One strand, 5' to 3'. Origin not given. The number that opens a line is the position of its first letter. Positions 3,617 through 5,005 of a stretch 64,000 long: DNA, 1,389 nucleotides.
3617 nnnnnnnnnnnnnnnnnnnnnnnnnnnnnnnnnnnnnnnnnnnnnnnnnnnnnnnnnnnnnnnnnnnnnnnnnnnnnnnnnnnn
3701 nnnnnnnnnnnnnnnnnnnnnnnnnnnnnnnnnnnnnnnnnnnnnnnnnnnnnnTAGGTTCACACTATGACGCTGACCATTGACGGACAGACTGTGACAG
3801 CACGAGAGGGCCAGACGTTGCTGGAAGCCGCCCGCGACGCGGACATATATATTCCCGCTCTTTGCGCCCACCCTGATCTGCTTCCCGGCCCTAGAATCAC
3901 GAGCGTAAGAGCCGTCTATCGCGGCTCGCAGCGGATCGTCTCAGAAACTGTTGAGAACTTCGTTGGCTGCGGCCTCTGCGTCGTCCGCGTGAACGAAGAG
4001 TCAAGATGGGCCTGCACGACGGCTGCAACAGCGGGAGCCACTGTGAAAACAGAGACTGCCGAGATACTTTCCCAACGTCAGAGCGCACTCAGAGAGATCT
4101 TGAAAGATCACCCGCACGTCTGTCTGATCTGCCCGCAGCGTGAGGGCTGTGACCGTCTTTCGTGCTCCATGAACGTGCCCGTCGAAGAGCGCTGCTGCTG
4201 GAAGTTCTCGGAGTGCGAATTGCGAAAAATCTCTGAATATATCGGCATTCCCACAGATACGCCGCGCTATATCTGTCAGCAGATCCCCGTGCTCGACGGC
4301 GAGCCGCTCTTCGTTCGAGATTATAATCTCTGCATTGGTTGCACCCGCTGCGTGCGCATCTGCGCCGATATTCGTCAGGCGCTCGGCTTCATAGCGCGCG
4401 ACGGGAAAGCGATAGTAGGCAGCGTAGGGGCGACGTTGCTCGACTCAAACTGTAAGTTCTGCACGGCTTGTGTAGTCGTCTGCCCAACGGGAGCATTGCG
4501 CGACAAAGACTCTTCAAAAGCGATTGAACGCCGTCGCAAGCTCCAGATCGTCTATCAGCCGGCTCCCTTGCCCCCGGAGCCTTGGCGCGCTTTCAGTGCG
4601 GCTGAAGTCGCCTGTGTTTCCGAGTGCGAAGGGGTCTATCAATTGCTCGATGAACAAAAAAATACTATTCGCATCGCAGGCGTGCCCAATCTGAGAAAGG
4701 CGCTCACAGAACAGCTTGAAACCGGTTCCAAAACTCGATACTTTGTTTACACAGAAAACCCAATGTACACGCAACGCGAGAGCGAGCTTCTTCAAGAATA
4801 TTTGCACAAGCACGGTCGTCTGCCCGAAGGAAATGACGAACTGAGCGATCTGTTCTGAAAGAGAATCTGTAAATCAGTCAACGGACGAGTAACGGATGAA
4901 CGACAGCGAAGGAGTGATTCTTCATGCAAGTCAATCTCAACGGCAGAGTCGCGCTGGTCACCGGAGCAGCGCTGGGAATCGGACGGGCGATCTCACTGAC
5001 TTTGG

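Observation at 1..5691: BCR/HAD-like module with two distinct tandem activase ATPases plus ferredoxin, Fe-S protein and SDR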

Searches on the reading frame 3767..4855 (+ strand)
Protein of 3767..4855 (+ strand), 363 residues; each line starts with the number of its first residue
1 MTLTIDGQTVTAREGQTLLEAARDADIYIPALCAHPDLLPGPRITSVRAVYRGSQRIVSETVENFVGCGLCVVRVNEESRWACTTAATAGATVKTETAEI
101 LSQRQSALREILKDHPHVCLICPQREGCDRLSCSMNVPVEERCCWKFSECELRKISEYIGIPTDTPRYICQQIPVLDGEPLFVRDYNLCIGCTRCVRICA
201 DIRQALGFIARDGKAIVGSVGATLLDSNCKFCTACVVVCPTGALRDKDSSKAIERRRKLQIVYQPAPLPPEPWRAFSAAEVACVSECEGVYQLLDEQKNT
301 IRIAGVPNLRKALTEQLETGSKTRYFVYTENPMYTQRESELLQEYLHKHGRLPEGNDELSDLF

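Call 4: search_protein_families(library=pfam, proteins=[window:3767-4855:+], max_evalue=0.01)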
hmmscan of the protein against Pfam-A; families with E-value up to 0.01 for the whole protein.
window:3767-4855:+ (363 aa): 13 families
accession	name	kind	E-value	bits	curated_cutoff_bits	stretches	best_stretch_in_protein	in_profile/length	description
PF13510.11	Fer2_4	-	1.9e-11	44.3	22.8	1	2-97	5-81/82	2Fe-2S iron-sulfur cluster binding domain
PF12838.12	Fer4_7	-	7.8e-08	33.1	27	1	189-243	2-52/52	4Fe-4S dicluster domain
PF14697.11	Fer4_21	-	6.9e-07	29.8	35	1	187-242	6-55/59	4Fe-4S dicluster domain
PF00111.32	Fer2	-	8.6e-07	29.3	21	1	4-79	2-51/77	2Fe-2S iron-sulfur cluster binding domain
PF22117.2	Fer4_Nqo3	-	1e-06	29.3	27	1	182-244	4-66/67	NADH-quinone oxidoreductase subunit 3, ferredoxin-like domain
PF12837.12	Fer4_6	-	9.4e-06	25.8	25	1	183-200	3-20/24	4Fe-4S binding domain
PF00037.32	Fer4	-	9.8e-06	25.6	21.1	1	227-245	6-24/24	4Fe-4S binding domain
PF24348.1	DUF7508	-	1.7e-05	25.3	26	1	271-346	5-77/79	Domain of unknown function (DUF7508)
PF13187.11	Fer4_9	-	3.2e-05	24.3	27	2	189-243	2-51/52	4Fe-4S dicluster domain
PF13459.11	Fer4_15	-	0.00035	21.7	22.4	0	185-202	4-21/66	4Fe-4S single cluster domain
PF13237.11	Fer4_10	-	0.00056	20.2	25.5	1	183-240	3-53/53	4Fe-4S dicluster domain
PF13484.11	Fer4_16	-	0.00076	20.6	30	1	228-259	1-30/66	4Fe-4S double cluster binding domain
PF10588.14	NADH-G_4Fe-4S_3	-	0.0008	19.3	27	1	104-128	1-25/40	NADH-ubiquinone oxidoreductase-G iron-sulfur binding region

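Call 5: search_protein_families(library=ncbifam, proteins=[window:3767-4855:+], max_evalue=0.001)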
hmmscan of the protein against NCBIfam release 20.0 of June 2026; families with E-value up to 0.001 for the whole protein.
window:3767-4855:+ (363 aa): 20 families
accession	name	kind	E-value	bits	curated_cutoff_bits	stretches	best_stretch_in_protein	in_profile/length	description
NF040763.1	FeFe_hydrog_A6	exception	1.9e-36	125.6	765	2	143-255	99-216/571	NADH-dependent [FeFe] hydrogenase, group A6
NF005745.0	PRK07569.1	equivalog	6.7e-31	107.5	333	3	144-260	103-223/238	bidirectional hydrogenase complex protein HoxU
NF006305.0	PRK08493.1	equivalog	6.7e-23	80.7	591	3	1-33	2-34/819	NADH-quinone oxidoreductase subunit G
TIGR01973.1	NuoG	equivalog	2.4e-21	76.2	470.05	3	144-255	98-208/606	NADH-quinone oxidoreductase subunit NuoG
NF040762.1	Hydr_FeFe_Clost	exception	7.2e-20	71.1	900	1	62-249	38-209/572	ferredoxin hydrogenase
TIGR02512.1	FeFe_hydrog_A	subfamily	7.7e-11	41.5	405.95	1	183-267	3-93/375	[FeFe] hydrogenase, group A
NF009454.0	PRK12814.1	equivalog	2.9e-10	39.2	916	2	1-37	4-40/657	putative NADPH-dependent glutamate synthase small subunit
NF004543.0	PRK05888.2-5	equivalog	3e-08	33.4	243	1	184-250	56-121/217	NADH-quinone oxidoreductase subunit NuoI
NF005895.0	PRK07860.1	equivalog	1.5e-07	29.9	802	1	2-245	19-221/811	NADH-quinone oxidoreductase subunit G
NF004541.0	PRK05888.2-2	equivalog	2.2e-07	30.8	217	1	187-266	61-132/168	NADH-quinone oxidoreductase subunit NuoI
NF006221.0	PRK08348.1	subfamily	2.3e-06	27.4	124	1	183-246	40-94/136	NADH-plastoquinone oxidoreductase subunit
TIGR03149.1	cyt_nit_nrfC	equivalog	5.1e-06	26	377.6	1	183-248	42-116/225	cytochrome c nitrite reductase Fe-S protein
NF009226.0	PRK12576.1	equivalog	7.3e-06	25.5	344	0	228-337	209-310/317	succinate dehydrogenase/fumarate reductase iron-sulfur subunit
TIGR01971.1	NuoI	subfamily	8.1e-06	25.4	113.05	1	187-256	42-110/121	NADH-quinone oxidoreductase, chain I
NF041715.1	arsenate_red_ArrB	equivalog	2.2e-05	24.1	450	0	28-72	52-96/233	arsenate respiratory reductase iron-sulfur subunit ArrB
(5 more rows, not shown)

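Call 39: find_homologous_proteins(query=window:3767-4855:+, max_evalue=1e-10)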
Query window:3767-4855:+ (363 aa): 232 proteins with E <= 1e-10 among 7102 candidates; the best 120 are listed.
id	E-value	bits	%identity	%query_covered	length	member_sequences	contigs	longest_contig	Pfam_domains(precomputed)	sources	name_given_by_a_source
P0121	9.0e-216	734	89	100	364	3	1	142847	PF14697.12,PF13510.12,PF00111.33,PF12837.13,PF00037.33,PF12838.13,PF22117.3,PF13187.12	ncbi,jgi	jgi:predicted molibdopterin-dependent oxidoreductase YjgC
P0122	3.9e-200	682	83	100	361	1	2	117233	PF14697.12,PF13510.12,PF00111.33,PF12837.13,PF00037.33,PF12838.13,PF22117.3,PF24348.2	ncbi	-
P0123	1.0e-173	596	70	100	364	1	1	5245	PF14697.12,PF13510.12,PF10588.15,PF00037.33,PF12838.13,PF22117.3,PF24348.2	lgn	-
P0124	1.3e-173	595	69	100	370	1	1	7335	PF14697.12,PF13510.12,PF10588.15,PF12837.13,PF00037.33,PF12838.13,PF24348.2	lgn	-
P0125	1.3e-172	592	71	100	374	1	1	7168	PF14697.12,PF13510.12,PF10588.15,PF00037.33,PF12838.13,PF24348.2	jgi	-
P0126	1.4e-171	589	69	100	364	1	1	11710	PF14697.12,PF13510.12,PF10588.15,PF00037.33,PF12838.13,PF22117.3,PF24348.2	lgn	-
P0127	8.7e-171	586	69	100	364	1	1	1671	PF13510.12,PF10588.15,PF12837.13,PF00037.33,PF12838.13,PF22117.3,PF24348.2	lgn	-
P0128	3.8e-166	571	70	100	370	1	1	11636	PF14697.12,PF13510.12,PF12837.13,PF00037.33,PF12838.13,PF22117.3,PF24348.2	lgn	-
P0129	2.0e-165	568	70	100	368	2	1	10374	PF14697.12,PF13510.12,PF12837.13,PF00037.33,PF13484.12,PF12838.13,PF22117.3,PF24348.2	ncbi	-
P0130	1.1e-125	437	53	100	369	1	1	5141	PF13510.12,PF10588.15,PF00037.33,PF12838.13,PF22117.3,PF13237.12,PF24348.2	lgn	-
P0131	5.1e-122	425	55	100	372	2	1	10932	PF13510.12,PF10588.15,PF00037.33,PF12838.13,PF22117.3,PF24348.2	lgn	-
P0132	1.6e-121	424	55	100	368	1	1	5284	PF13510.12,PF10588.15,PF00037.33,PF13484.12,PF12838.13,PF22117.3,PF24348.2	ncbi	ncbi:MAG: 2Fe-2S iron-sulfur cluster-binding protein [Candidatus Bipolaricaulia bacterium]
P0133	6.6e-119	415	55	100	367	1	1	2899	PF14697.12,PF13510.12,PF10588.15,PF00037.33,PF12838.13,PF22117.3,PF24348.2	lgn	-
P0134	3.2e-118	413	54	99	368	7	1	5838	PF14697.12,PF13510.12,PF12797.13,PF12837.13,PF00037.33,PF12838.13,PF22117.3,PF13237.12,PF24348.2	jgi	jgi:predicted molibdopterin-dependent oxidoreductase YjgC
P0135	3.4e-117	410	54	100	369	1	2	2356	PF14697.12,PF13510.12,PF10588.15,PF12837.13,PF00037.33,PF12838.13,PF22117.3,PF13237.12,PF13187.12,PF24348.2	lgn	-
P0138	1.7e-113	397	52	100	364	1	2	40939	PF14697.12,PF13510.12,PF10588.15,PF12837.13,PF00037.33,PF12838.13,PF22117.3,PF13237.12,PF13187.12,PF24348.2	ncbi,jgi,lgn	jgi:predicted molibdopterin-dependent oxidoreductase YjgC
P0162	2.0e-96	341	47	100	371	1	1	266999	PF14697.12,PF13510.12,PF10588.15,PF00037.33,PF12838.13,PF22117.3,PF13237.12,PF13187.12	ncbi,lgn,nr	ncbi:MAG: (2Fe-2S)-binding protein [Desulfomonile tiedjei]|nr:(2Fe-2S)-binding protein [Desulfomonil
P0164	1.6e-95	338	43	99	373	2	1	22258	PF14697.12,PF13510.12,PF10588.15,PF12838.13,PF22117.3,PF24348.2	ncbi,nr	ncbi:MAG: 2Fe-2S iron-sulfur cluster-binding protein [Thermodesulfobacteriota bacterium]|nr:2Fe-2S i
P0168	5.5e-94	333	44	100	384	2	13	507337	PF14697.12,PF13510.12,PF00037.33,PF12838.13,PF22117.3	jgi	jgi:formate hydrogenlyase subunit 6/NADH:ubiquinone oxidoreductase subunit I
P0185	8.1e-90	320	44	99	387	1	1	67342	PF13510.12,PF00037.33,PF12838.13,PF22117.3,PF13187.12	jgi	jgi:formate hydrogenlyase subunit 6/NADH:ubiquinone oxidoreductase subunit I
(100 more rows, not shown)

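Call 40: find_encoding_contigs(protein=P0162, flank=8000, max_places=2)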
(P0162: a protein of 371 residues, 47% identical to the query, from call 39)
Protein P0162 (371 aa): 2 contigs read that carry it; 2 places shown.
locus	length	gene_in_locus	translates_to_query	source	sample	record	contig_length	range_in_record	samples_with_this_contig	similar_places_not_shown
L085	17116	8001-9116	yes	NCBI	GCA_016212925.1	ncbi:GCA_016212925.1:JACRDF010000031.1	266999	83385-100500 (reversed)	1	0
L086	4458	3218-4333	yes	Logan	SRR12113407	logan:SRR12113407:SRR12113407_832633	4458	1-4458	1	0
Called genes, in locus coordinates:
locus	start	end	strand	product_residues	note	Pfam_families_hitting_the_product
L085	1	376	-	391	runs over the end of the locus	PF13506:Glyco_transf_21, PF13641:Glyco_tranf_2_3, PF00535:Glycos_transf_2, PF10111:Glyco_tranf_2_2 (faint), PF13632:Glyco_trans_2_3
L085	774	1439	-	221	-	-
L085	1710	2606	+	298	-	PF13145:Rotamase_2, PF00639:Rotamase, PF13616:Rotamase_3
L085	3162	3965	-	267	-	-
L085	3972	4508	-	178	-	-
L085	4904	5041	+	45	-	-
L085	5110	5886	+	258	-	PF01869:BcrAD_BadFG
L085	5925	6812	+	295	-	PF01869:BcrAD_BadFG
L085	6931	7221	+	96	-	PF12797:Fer4_2, PF12837:Fer4_6, PF13237:Fer4_10 (weak), PF00037:Fer4, PF12838:Fer4_7 (faint), PF13187:Fer4_9 (weak)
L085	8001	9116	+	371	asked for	PF13510:Fer2_4, PF00037:Fer4 (faint), PF13237:Fer4_10 (faint), PF10588:NADH-G_4Fe-4S_3 (faint), PF12838:Fer4_7, PF13187:Fer4_9 (weak), PF14697:Fer4_21, PF22117:Fer4_Nqo3 (weak)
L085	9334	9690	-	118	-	PF02261:Asp_decarbox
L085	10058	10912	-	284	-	PF02569:Pantoate_ligase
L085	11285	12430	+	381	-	PF04015:DUF362, PF13237:Fer4_10 (weak)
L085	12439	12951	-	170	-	PF22769:DCD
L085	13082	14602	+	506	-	PF05833:NFACT_N, PF05670:NFACT-R_1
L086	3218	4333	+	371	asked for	PF13510:Fer2_4, PF00037:Fer4 (faint), PF13237:Fer4_10 (faint), PF10588:NADH-G_4Fe-4S_3 (faint), PF12838:Fer4_7, PF13187:Fer4_9 (weak), PF14697:Fer4_21, PF22117:Fer4_Nqo3 (weak)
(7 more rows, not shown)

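Call 41: find_encoding_contigs(protein=P0138, flank=8000, max_places=2)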
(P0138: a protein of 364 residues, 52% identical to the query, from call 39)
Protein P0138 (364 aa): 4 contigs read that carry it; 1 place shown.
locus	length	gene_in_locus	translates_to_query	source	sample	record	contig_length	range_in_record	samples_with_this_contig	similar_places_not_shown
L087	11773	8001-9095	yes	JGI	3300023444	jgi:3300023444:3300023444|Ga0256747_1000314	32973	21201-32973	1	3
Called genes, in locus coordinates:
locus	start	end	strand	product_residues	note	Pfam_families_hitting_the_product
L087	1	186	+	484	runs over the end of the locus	PF20695:UbiD_N, PF01977:UbiD, PF20696:UbiD_C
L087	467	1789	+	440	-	PF00675:Peptidase_M16, PF05193:Peptidase_M16_C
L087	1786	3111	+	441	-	PF00675:Peptidase_M16, PF05193:Peptidase_M16_C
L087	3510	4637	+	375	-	PF06050:HGD-D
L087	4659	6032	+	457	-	PF06050:HGD-D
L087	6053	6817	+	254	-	PF01869:BcrAD_BadFG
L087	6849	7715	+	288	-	PF01869:BcrAD_BadFG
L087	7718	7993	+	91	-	PF13187:Fer4_9 (faint), PF14697:Fer4_21 (faint), PF25160:LdpA_Fe-S-bd (weak), PF12797:Fer4_2, PF12837:Fer4_6, PF13237:Fer4_10, PF00037:Fer4, PF13459:Fer4_15 (faint)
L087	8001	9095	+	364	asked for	PF13510:Fer2_4 (faint), PF13237:Fer4_10 (weak), PF22117:Fer4_Nqo3, PF12838:Fer4_7, PF13187:Fer4_9 (weak), PF14697:Fer4_21 (weak), PF00037:Fer4, PF24348:DUF7508 (weak), +2 more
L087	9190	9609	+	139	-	PF22785:Tc-R-P (weak), PF00782:DSPc, PF22784:PTP-SAK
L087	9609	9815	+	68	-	-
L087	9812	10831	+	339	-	PF08240:ADH_N, PF16912:Glu_dehyd_C, PF00107:ADH_zinc_N, PF13602:ADH_zinc_N_2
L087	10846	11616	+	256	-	PF00378:ECH_1, PF16113:ECH_2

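Call 42: find_encoding_contigs(protein=P0168, flank=8000, max_places=2)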
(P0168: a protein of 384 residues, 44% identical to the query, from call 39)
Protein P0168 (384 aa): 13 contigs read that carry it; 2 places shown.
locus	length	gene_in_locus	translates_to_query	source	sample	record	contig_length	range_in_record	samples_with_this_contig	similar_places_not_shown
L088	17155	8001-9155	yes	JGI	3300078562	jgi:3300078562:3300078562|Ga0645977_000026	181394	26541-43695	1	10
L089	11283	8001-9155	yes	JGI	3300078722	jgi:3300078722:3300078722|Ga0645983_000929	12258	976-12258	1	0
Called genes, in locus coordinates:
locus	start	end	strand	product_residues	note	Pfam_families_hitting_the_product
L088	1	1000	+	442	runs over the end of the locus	PF06245:DUF1015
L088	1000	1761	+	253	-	PF01135:PCMT (weak), PF05175:MTS, PF13489:Methyltransf_23 (weak), PF02384:N6_Mtase (weak), PF06325:PrmA, PF13847:Methyltransf_31, PF01170:UPF0020, PF07669:Eco57I, +4 more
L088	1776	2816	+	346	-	-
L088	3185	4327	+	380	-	PF06050:HGD-D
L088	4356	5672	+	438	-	PF06050:HGD-D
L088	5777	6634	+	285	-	PF01869:BcrAD_BadFG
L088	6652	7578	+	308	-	PF01869:BcrAD_BadFG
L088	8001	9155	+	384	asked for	PF13510:Fer2_4 (weak), PF12838:Fer4_7, PF14697:Fer4_21 (weak), PF22117:Fer4_Nqo3 (weak), PF00037:Fer4 (weak)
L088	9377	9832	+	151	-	PF00583:Acetyltransf_1, PF13673:Acetyltransf_10, PF13508:Acetyltransf_7, PF08445:FR47 (weak)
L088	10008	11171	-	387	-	PF02771:Acyl-CoA_dh_N, PF02770:Acyl-CoA_dh_M, PF00441:Acyl-CoA_dh_1, PF08028:Acyl-CoA_dh_2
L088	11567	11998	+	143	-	PF03652:RuvX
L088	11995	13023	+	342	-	PF02618:YceG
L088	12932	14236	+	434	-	PF04055:Radical_SAM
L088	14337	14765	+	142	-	-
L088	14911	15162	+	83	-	PF07963:N_methyl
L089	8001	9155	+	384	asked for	PF13510:Fer2_4 (weak), PF12838:Fer4_7, PF14697:Fer4_21 (weak), PF22117:Fer4_Nqo3 (weak), PF00037:Fer4 (weak)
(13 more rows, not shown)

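Call 66: predict_structure(alignment_id=A2)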
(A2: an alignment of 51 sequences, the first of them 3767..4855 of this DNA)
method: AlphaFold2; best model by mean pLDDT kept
length: 363 residues; sequences in the alignment: 51
mean_pLDDT: 89.9   pTM: 0.80
mean pLDDT of the five models: 89.9, 88.9, 88.8, 88.2, 82.1
residues with pLDDT >= 90: 230; 70-90: 124; 50-70: 9; < 50: 0
segments of 3 or more residues with pLDDT < 50: none
pLDDT, mean of each block of 10 residues (from residue 1): 96 94 94 88 82 93 86 96 94 95 96 91 72 82 84 93 92 91 95 93 90 90 93 93 93 89 88 89 93 92 95 90 90 86 81 85 71
secondary structure, 60 per line:
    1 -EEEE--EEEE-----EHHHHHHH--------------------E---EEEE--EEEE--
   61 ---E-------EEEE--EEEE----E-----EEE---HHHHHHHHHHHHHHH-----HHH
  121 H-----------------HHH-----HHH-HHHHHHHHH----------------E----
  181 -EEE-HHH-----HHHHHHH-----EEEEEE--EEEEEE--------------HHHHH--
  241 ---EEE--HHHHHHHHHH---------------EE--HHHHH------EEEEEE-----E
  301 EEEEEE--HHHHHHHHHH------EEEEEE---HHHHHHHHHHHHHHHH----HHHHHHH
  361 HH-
elements in order: E2-5 E8-11 H18-24 E49-52 E55-58 E72-75 E78-81 E92-94 H98-112 H118-121 H151-159 E182-184 H194-200 E206-211 E214-219 H234-238 E244-246 H249-258 H278-282 E289-294 E300-306 H309-318 E325-330 H334-349 H354-362

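Call 68: fold_search(model_id=the predicted structure, library=pdb)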
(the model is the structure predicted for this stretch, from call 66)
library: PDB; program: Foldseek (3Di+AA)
matches with E <= 10: 467; with E <= 0.001: 122
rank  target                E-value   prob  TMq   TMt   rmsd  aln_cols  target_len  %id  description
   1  8a6t_A                4.1e-16  1.00  0.50  0.33   4.0       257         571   30  Cryo-EM structure of the electron bifurcating Fe-Fe hydrogenase HydABC complex from Thermoanaerobacter kivui in the re (released 2023-02-15)
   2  6glz_A                8.4e-15  1.00  0.49  0.32   4.8       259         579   22  [FeFe]-hydrogenase CpI from Clostridium pasteurianum, variant C299D (released 2018-11-07)
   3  9rjq_A                1.1e-14  1.00  0.49  0.32   4.9       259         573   22  [FeFe]-hydrogenase CpI from Clostridium pasteurianum, variant Q195L (released 2026-03-04)
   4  6gm0_A                1.4e-14  1.00  0.49  0.32   4.9       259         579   22  [FeFe]-hydrogenase CpI from Clostridium pasteurianum, variant E279Q (released 2018-11-07)
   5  5byq_A                1.6e-14  1.00  0.49  0.32   4.7       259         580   22  Semisynthetic [FeFe]-hydrogenase CpI with oxodithiolato-bridged [2Fe] cofactor (released 2015-11-11)
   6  5byq_B                1.8e-14  1.00  0.49  0.32   4.9       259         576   22  Semisynthetic [FeFe]-hydrogenase CpI with oxodithiolato-bridged [2Fe] cofactor (released 2015-11-11)
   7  6gm4_B                2.0e-14  1.00  0.49  0.32   5.0       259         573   22  [FeFe]-hydrogenase CpI from Clostridium pasteurianum, variant S319A (released 2018-11-07)
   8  6glz_B                2.1e-14  1.00  0.49  0.32   4.9       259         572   22  [FeFe]-hydrogenase CpI from Clostridium pasteurianum, variant C299D (released 2018-11-07)
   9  4xdc_A                2.2e-14  1.00  0.49  0.31   4.7       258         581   22  Active semisynthetic [FeFe]-hydrogenase CpI with aza-dithiolato-bridged [2Fe] cofactor (released 2015-11-11)
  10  7t30_A                2.2e-14  1.00  0.50  0.28  11.9       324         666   22  Structure of electron bifurcating Ni-Fe hydrogenase complex HydABCSL in FMN/NAD(H) bound state (released 2022-03-16)
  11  7qhf_B                2.3e-14  1.00  0.49  0.32   4.9       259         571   22  [FeFe]-hydrogenase I from Clostridium pasteurianum (CpI), variant G302S (released 2023-09-27)
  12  5oef_B                2.3e-14  1.00  0.49  0.32   4.7       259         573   22  Active semisynthetic [FeFe]-hydrogenase CpI with aza-diselenato-bridged [2Fe] cofactor (released 2017-11-29)
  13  8cjy_A                2.5e-14  1.00  0.49  0.32   4.9       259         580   22  [FeFe]-hydrogenase CpI from Clostridium pasteurianum, variant S357T (released 2023-10-25)
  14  6gm4_A                2.8e-14  1.00  0.49  0.32   4.7       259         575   22  [FeFe]-hydrogenase CpI from Clostridium pasteurianum, variant S319A (released 2018-11-07)
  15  9rjo_A                2.8e-14  1.00  0.49  0.32   4.7       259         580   22  [FeFe]-hydrogenase CpI from Clostridium pasteurianum, variant N160L-Q195L (released 2026-03-04)
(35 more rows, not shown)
